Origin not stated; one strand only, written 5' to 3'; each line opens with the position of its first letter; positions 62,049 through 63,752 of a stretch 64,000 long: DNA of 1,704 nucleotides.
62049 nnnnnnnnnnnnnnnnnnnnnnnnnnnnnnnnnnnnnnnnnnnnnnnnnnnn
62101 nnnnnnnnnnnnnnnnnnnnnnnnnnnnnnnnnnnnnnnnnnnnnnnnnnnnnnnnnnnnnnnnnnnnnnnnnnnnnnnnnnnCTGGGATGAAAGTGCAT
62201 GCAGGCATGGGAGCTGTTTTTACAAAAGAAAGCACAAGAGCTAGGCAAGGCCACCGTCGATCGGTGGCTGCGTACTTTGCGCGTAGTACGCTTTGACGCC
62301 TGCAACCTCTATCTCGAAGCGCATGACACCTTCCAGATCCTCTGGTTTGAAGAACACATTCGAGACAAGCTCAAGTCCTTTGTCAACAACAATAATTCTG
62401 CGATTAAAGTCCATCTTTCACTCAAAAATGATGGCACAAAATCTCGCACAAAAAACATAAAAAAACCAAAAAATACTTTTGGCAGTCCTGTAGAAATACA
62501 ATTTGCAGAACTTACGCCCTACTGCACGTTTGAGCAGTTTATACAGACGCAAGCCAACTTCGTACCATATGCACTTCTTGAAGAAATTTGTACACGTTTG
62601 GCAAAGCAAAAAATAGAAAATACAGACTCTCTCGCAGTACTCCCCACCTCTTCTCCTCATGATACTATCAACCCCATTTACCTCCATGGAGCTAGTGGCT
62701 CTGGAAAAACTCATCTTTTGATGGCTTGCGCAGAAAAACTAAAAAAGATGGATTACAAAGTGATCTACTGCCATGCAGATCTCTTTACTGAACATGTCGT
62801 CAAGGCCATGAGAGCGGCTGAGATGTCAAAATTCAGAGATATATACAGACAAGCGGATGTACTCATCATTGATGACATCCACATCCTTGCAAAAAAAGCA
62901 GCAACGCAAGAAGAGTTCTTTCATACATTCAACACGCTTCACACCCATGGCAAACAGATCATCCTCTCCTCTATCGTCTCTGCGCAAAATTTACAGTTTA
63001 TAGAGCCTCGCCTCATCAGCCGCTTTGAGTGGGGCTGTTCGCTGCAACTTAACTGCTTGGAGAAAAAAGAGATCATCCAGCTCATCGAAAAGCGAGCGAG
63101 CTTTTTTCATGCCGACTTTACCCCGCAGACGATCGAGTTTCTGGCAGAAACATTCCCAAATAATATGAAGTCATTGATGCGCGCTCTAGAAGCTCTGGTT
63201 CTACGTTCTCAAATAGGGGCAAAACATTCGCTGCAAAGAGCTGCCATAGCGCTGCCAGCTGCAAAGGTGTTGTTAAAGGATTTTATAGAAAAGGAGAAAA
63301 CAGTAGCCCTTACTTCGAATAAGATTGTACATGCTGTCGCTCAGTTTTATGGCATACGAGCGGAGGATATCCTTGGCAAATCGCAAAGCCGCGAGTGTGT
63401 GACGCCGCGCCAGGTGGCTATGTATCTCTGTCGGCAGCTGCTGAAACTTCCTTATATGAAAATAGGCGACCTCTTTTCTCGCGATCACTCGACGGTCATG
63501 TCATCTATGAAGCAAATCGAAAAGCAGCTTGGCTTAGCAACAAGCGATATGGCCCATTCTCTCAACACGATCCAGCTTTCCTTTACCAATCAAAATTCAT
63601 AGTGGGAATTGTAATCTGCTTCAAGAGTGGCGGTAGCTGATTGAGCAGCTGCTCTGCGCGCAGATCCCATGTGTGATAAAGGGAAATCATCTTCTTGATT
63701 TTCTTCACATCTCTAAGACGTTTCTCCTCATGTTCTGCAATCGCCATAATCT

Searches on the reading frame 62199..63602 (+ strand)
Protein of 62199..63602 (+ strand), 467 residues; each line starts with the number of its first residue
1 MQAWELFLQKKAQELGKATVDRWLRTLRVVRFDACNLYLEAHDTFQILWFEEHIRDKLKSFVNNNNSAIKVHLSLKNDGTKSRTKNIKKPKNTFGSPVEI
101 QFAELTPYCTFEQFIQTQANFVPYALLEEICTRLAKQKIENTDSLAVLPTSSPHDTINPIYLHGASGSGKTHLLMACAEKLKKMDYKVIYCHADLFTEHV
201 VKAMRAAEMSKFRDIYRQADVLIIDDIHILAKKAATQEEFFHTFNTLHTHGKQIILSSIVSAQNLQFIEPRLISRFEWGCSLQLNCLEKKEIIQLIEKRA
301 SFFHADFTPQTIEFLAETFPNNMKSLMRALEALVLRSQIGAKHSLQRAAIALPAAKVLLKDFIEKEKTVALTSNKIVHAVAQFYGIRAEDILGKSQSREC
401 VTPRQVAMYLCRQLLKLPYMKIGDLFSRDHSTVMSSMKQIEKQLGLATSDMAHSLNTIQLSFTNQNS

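Call 73: search_protein_families(library=pfam, proteins=[window:62199-63602:+], max_evalue=0.0001)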
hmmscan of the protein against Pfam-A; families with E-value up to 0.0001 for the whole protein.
window:62199-63602:+ (467 aa): 9 families
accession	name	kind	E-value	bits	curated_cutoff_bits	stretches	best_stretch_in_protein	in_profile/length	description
PF00308.24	Bac_DnaA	-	6.6e-42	143.9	23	1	151-281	28-160/162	Bacterial DnaA ATPAse domain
PF08299.17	Bac_DnaA_C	-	4.2e-25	88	31.5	1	374-440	2-69/69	Bacterial dnaA protein helix-turn-helix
PF01695.23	IstB_IS21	-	1.6e-09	38.1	24.1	1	152-258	87-193/238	IstB-like ATP binding protein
PF00004.35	AAA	-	1.6e-08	35.5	21.2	1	160-277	1-124/131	ATPase family associated with various cellular activities (AAA)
PF07728.20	AAA_5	-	6.9e-06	26.6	22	1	160-233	2-81/139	AAA domain (dynein-related subfamily)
PF13401.12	AAA_22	-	7.7e-06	26.7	27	0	159-217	7-52/130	AAA domain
PF01637.24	ATPase_2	-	8.1e-06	26.2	33.2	1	155-255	18-113/225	ATPase domain predominantly from Archaea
PF13191.12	AAA_16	-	2.7e-05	25.2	32.6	0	158-219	25-97/167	AAA ATPase domain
PF25199.1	nSTAND_NTPase5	-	2.9e-05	24.4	34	1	160-235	44-113/145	Novel STAND NTPase 5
